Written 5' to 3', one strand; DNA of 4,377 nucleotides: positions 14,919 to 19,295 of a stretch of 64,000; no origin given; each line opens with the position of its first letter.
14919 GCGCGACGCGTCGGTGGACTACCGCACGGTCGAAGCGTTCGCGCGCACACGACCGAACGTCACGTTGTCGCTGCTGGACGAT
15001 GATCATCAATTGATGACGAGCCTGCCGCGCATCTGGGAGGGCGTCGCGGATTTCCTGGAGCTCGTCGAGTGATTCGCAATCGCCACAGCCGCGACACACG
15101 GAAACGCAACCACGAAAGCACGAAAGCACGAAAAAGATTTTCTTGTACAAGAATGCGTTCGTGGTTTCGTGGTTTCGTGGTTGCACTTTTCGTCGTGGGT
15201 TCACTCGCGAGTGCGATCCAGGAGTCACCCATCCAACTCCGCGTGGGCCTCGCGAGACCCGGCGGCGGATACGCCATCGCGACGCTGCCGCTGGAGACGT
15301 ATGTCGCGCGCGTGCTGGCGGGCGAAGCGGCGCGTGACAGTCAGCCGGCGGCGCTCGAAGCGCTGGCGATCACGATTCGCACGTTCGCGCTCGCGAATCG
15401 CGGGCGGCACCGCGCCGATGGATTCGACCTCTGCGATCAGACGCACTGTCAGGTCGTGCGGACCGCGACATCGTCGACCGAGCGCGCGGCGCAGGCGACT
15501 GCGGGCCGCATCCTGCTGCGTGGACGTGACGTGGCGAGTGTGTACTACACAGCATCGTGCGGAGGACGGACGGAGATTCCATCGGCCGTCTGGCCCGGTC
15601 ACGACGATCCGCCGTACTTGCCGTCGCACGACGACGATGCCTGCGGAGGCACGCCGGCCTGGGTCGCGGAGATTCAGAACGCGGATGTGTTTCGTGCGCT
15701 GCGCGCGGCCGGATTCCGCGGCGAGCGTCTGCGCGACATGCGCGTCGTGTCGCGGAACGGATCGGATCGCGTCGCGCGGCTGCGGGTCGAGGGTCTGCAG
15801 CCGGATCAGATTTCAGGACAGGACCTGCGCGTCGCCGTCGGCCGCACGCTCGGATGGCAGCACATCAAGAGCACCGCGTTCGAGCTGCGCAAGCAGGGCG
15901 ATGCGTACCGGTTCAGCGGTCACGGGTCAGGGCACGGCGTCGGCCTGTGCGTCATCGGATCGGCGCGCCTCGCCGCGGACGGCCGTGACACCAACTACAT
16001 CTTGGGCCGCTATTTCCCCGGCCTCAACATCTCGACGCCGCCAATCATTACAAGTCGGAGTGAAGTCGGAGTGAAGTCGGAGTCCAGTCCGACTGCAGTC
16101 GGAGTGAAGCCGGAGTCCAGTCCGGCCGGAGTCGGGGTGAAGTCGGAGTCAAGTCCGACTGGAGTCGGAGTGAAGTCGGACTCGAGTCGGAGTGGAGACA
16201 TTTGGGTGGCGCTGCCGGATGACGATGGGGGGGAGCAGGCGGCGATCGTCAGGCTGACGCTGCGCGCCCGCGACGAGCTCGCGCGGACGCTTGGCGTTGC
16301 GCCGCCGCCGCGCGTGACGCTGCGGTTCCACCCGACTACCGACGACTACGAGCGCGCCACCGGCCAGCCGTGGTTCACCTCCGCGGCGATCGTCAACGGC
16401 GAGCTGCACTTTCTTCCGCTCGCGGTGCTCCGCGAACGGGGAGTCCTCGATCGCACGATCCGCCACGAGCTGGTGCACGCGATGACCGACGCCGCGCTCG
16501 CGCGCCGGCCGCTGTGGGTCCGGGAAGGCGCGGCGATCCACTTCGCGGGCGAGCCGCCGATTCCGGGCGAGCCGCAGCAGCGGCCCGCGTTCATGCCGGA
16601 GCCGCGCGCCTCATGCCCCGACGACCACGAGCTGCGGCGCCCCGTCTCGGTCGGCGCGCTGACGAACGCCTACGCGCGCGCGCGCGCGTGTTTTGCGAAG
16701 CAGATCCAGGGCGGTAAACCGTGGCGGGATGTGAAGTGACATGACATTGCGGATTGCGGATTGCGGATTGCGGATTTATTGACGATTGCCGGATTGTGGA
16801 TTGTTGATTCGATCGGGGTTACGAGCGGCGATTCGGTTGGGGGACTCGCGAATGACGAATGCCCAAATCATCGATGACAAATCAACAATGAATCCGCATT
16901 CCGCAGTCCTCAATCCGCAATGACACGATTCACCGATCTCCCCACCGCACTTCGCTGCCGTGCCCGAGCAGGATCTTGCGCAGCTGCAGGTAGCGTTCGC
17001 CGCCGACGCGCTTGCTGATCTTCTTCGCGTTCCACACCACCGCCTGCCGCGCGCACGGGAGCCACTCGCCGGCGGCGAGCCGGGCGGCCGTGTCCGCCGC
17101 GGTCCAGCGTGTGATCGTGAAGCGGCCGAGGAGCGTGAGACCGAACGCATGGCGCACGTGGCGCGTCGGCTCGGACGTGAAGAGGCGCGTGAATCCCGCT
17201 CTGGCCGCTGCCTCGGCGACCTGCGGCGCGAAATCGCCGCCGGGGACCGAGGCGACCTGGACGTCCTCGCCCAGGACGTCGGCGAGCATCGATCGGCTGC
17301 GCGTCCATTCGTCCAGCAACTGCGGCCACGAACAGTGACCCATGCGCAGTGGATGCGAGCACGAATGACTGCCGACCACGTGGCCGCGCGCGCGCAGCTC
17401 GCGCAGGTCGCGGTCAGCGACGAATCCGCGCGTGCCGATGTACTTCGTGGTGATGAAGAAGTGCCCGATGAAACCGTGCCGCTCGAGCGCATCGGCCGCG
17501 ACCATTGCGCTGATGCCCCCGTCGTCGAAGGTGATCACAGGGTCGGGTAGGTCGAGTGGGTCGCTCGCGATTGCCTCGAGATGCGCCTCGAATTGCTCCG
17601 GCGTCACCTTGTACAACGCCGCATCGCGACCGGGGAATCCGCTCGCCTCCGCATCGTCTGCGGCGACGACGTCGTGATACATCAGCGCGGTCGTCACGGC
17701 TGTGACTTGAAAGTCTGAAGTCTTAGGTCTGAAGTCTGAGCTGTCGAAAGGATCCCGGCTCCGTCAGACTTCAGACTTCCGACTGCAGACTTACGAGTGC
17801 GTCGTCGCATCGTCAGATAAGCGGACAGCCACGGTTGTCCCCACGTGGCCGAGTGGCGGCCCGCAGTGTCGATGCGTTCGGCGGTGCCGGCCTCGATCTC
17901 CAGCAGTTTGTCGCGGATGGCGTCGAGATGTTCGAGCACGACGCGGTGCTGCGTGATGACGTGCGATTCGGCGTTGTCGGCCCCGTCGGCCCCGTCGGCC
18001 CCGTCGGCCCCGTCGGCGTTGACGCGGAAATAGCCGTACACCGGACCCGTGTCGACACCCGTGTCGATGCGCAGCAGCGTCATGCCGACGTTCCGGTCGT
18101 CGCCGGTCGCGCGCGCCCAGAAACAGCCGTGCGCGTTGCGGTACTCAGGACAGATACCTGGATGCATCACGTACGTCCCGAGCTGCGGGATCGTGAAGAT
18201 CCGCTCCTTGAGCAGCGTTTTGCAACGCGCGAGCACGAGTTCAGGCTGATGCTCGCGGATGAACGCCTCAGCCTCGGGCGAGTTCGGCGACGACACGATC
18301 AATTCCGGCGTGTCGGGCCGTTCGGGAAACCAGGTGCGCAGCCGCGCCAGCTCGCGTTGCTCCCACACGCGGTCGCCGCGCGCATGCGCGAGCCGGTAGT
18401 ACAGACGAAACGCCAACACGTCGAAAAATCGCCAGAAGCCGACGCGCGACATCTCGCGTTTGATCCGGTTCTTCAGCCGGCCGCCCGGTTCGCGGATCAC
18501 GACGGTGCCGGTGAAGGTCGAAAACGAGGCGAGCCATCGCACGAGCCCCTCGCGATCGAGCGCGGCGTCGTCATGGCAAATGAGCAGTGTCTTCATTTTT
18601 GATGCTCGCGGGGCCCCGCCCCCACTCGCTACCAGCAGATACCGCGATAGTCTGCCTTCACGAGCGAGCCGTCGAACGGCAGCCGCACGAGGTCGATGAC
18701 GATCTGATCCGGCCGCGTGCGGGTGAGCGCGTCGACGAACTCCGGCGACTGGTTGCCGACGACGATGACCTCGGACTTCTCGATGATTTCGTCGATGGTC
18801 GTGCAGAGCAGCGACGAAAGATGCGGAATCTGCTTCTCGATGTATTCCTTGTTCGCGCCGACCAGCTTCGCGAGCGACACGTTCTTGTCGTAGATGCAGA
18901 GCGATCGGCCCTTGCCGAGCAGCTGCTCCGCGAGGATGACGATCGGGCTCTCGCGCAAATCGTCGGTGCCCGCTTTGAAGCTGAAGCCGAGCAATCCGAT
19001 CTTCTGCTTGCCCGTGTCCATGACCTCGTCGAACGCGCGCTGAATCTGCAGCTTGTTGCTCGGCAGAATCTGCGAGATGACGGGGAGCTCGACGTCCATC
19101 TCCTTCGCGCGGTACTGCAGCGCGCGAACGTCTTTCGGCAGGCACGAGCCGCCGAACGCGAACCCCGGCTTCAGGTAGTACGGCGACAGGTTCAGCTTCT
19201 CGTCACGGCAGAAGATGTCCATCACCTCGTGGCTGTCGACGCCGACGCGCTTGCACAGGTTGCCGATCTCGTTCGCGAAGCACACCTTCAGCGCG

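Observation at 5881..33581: At least five further repeat families share the architecture (tandem short units forming two complementary arms) but use unrelated unit sequences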

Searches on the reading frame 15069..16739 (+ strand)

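Call 16: search_protein_families(library=pfam, proteins=[window:15069-16739:+], max_evalue=0.001)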
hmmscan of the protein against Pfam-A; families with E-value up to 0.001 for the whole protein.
window:15069-16739:+ (556 aa): 1 family
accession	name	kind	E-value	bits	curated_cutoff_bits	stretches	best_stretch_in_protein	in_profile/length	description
PF08486.15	SpoIID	-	1.4e-16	61.3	23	1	69-149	7-95/97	Stage II sporulation protein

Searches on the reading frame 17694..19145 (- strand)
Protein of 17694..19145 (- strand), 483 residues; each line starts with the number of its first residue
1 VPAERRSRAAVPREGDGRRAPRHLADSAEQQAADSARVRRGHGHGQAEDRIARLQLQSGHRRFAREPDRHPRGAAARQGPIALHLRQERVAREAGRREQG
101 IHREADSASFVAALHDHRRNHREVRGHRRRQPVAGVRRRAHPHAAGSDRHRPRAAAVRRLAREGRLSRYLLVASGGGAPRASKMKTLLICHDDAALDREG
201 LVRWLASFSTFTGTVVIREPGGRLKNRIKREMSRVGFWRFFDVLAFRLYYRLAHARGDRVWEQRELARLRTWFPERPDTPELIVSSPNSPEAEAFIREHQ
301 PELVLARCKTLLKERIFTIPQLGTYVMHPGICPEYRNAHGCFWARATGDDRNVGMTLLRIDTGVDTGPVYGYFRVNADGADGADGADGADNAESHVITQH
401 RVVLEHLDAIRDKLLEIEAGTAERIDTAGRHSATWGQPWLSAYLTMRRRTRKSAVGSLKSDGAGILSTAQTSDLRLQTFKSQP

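Call 16: search_protein_families(library=pfam, proteins=[window:17694-19145:-], max_evalue=0.001)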
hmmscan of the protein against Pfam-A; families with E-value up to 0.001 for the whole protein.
window:17694-19145:- (483 aa): 1 family
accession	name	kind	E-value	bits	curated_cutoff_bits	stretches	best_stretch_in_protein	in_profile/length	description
PF00551.24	Formyl_trans_N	-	1.5e-07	31.8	26.1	1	289-371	68-150/181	Formyl transferase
